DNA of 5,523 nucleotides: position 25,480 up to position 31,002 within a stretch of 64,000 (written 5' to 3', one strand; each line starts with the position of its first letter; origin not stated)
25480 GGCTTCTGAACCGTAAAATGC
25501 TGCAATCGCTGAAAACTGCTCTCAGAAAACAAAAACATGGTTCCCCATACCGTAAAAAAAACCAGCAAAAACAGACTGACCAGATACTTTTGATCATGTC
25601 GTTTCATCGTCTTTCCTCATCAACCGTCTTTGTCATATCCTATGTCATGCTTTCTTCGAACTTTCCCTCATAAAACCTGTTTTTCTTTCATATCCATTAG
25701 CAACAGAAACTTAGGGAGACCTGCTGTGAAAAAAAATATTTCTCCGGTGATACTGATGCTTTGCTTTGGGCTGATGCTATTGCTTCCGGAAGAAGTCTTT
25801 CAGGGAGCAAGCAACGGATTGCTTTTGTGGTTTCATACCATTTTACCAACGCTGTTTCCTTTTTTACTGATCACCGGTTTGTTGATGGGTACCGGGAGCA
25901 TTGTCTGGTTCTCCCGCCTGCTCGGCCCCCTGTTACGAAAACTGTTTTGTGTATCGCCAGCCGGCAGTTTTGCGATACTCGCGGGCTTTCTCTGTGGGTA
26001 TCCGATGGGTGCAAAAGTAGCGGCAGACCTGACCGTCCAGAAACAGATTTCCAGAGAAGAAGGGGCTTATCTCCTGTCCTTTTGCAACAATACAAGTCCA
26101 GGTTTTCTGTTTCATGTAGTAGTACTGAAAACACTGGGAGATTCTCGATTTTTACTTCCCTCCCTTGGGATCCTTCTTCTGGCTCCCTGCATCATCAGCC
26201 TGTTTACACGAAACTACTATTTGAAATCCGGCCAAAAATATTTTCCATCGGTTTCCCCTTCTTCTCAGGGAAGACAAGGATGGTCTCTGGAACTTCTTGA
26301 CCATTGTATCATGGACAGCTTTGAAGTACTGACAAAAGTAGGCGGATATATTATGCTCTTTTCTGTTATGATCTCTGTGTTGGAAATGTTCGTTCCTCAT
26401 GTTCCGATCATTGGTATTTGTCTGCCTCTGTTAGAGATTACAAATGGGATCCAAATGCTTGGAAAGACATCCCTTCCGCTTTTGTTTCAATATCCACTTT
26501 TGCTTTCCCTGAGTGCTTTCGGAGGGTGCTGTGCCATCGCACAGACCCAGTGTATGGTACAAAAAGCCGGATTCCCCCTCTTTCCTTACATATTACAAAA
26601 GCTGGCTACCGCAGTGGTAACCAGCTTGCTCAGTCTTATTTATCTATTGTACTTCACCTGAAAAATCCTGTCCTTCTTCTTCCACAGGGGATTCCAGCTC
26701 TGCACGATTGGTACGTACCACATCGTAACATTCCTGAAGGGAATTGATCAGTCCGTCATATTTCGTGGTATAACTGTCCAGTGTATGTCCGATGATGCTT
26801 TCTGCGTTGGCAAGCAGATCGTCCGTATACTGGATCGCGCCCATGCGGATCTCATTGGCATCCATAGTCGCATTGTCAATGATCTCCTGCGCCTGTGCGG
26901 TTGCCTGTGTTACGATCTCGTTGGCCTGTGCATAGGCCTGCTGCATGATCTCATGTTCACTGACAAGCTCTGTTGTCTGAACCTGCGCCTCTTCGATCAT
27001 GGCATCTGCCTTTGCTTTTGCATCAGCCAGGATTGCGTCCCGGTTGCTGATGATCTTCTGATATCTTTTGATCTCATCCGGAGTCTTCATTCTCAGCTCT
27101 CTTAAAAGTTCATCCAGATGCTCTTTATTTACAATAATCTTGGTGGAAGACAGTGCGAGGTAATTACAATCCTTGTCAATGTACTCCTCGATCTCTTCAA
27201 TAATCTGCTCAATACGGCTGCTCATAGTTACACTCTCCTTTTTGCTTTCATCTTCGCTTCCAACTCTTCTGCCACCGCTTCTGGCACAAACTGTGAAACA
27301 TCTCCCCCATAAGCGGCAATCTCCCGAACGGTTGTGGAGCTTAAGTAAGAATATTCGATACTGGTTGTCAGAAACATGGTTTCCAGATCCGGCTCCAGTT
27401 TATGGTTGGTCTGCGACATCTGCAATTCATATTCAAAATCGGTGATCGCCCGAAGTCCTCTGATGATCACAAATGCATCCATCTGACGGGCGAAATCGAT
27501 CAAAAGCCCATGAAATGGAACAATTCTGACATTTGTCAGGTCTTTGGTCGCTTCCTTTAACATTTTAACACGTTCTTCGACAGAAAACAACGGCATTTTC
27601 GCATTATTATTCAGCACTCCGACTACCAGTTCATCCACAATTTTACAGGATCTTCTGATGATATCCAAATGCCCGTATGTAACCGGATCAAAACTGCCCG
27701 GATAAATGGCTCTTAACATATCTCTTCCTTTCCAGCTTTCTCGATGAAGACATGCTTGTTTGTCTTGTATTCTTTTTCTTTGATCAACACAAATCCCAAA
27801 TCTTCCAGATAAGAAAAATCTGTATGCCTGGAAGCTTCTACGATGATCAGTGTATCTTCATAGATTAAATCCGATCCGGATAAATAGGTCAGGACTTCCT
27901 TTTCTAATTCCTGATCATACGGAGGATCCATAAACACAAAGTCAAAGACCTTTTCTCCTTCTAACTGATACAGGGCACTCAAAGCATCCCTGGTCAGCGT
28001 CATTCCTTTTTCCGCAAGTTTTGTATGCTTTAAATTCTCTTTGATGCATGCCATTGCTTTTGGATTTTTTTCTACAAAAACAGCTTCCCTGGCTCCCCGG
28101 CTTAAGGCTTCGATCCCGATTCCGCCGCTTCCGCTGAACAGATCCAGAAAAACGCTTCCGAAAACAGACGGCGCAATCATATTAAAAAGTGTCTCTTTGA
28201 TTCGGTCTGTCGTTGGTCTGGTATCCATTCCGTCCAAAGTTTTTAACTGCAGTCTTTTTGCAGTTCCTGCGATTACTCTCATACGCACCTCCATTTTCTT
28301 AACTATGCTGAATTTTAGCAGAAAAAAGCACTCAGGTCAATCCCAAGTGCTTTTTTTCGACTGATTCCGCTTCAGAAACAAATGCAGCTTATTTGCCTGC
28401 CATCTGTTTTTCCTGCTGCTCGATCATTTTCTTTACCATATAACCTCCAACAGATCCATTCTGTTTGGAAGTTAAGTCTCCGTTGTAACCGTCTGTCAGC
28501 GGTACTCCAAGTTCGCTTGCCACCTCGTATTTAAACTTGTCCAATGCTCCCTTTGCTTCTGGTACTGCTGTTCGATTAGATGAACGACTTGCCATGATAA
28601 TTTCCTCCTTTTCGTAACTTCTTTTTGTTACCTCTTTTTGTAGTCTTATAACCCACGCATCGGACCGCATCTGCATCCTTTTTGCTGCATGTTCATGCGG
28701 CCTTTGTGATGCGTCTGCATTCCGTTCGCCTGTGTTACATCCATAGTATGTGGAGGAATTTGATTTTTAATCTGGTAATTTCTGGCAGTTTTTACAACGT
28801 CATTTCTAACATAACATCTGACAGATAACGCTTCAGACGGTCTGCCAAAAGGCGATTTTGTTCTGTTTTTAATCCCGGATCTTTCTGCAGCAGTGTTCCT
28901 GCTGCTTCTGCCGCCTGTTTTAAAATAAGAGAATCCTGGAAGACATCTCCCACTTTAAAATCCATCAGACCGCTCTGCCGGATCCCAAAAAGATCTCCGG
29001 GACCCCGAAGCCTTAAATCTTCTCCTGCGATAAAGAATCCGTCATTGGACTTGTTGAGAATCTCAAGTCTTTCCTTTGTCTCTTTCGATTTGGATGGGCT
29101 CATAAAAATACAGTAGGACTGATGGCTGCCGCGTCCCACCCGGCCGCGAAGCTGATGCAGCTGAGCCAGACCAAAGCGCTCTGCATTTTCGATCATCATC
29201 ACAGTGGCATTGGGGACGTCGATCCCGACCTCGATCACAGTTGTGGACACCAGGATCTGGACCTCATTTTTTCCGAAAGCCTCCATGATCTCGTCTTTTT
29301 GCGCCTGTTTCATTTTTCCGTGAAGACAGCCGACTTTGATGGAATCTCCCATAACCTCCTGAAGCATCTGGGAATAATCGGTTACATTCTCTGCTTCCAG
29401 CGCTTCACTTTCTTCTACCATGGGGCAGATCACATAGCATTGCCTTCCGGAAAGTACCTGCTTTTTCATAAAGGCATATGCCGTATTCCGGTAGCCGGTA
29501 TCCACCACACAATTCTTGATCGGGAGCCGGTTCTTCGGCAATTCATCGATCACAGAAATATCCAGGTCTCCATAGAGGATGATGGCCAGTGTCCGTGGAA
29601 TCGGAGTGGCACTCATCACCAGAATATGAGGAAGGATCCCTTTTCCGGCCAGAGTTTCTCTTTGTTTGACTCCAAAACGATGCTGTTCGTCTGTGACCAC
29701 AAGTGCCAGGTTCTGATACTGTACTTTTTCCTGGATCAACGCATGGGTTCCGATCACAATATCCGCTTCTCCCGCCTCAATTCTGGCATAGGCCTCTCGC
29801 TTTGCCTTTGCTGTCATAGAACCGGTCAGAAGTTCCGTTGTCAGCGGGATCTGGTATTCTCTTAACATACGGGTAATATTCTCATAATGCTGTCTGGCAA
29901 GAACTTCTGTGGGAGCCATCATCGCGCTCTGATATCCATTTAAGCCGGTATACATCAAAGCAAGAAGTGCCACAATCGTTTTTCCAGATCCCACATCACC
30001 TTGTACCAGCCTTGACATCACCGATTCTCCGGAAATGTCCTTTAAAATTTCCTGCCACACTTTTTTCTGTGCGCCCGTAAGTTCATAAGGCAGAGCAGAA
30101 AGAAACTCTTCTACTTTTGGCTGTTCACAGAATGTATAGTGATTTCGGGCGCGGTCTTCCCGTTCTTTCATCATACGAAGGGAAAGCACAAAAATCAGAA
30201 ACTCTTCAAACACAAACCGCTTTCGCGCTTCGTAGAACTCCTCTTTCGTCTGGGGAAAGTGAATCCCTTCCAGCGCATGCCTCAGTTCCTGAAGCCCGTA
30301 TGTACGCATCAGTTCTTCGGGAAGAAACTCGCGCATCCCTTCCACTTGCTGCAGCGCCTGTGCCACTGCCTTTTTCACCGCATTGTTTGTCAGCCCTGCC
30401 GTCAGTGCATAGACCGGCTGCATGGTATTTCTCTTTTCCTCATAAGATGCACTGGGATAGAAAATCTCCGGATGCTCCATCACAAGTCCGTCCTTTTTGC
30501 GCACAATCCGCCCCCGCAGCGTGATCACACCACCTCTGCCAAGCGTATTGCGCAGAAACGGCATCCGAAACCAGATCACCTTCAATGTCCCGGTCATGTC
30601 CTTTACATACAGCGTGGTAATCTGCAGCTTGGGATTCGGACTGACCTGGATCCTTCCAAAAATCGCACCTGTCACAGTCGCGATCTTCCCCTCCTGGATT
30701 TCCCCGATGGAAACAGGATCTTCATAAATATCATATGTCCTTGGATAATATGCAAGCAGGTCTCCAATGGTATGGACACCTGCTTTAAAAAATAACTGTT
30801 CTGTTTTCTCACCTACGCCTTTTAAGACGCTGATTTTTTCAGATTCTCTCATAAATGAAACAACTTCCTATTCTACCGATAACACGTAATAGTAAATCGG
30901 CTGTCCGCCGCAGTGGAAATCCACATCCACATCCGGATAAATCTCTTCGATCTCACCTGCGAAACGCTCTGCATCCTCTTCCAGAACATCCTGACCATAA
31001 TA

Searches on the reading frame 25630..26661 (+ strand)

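Call 39: search_protein_families(library=pfam, proteins=[window:25630-26661:+], max_evalue=0.0001)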
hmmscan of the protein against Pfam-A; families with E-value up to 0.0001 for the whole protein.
window:25630-26661:+ (343 aa): 1 family
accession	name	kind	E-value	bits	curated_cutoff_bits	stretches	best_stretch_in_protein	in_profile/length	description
PF07670.19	Gate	-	2.9e-09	37.8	29.6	1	70-170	3-102/104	Nucleoside recognition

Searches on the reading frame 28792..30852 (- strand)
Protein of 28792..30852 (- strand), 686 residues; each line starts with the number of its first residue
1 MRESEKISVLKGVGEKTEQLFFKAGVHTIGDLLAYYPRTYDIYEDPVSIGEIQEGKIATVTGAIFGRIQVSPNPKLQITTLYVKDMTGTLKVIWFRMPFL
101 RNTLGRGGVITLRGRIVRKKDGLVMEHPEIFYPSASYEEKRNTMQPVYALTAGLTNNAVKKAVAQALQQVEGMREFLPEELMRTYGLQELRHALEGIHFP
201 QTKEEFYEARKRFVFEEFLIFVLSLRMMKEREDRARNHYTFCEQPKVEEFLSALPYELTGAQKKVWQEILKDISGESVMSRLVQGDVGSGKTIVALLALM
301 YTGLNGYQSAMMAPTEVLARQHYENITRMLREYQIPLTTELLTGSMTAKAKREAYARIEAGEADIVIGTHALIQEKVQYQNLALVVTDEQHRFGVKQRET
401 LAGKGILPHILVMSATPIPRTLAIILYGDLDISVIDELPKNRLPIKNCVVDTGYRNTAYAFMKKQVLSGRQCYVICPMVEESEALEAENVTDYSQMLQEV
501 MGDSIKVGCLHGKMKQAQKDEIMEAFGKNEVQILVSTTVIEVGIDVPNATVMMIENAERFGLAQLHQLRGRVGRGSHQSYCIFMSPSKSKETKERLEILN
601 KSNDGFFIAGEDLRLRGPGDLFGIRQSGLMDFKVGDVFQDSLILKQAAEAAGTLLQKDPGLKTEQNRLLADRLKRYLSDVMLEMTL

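Call 39: search_protein_families(library=pfam, proteins=[window:28792-30852:-], max_evalue=0.0001)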
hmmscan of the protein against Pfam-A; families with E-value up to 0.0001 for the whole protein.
window:28792-30852:- (686 aa): 8 families
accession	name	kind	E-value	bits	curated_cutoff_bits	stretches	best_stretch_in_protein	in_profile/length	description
PF00270.35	DEAD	-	1.1e-26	94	26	1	261-422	3-164/167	DEAD/DEAH box helicase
PF00271.37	Helicase_C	-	6.3e-25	88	23.5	1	467-574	13-108/110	Helicase conserved C-terminal domain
PF17191.10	RecG_wedge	-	2.4e-17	63.4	23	1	7-170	2-162/162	RecG wedge domain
PF19833.4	RecG_dom3_C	-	8.9e-16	58.2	26.8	1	603-675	2-75/87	ATP-dependent DNA helicase RecG, domain 3, C-terminal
PF04851.21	ResIII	-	4.4e-09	36.9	22.5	1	257-417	3-162/164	Type III restriction enzyme, res subunit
PF22590.2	Cas3-like_C_2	-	1.5e-06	28.9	27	1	491-575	16-104/106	CRISPR-associated nuclease/helicase Cas3, C-terminal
PF07517.20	SecA_DEAD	-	3.9e-05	23.5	24.6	1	283-356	95-166/290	SecA DEAD-like domain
PF01336.31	tRNA_anti-codon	-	7.9e-05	23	27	0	73-130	12-72/75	OB-fold nucleic acid binding domain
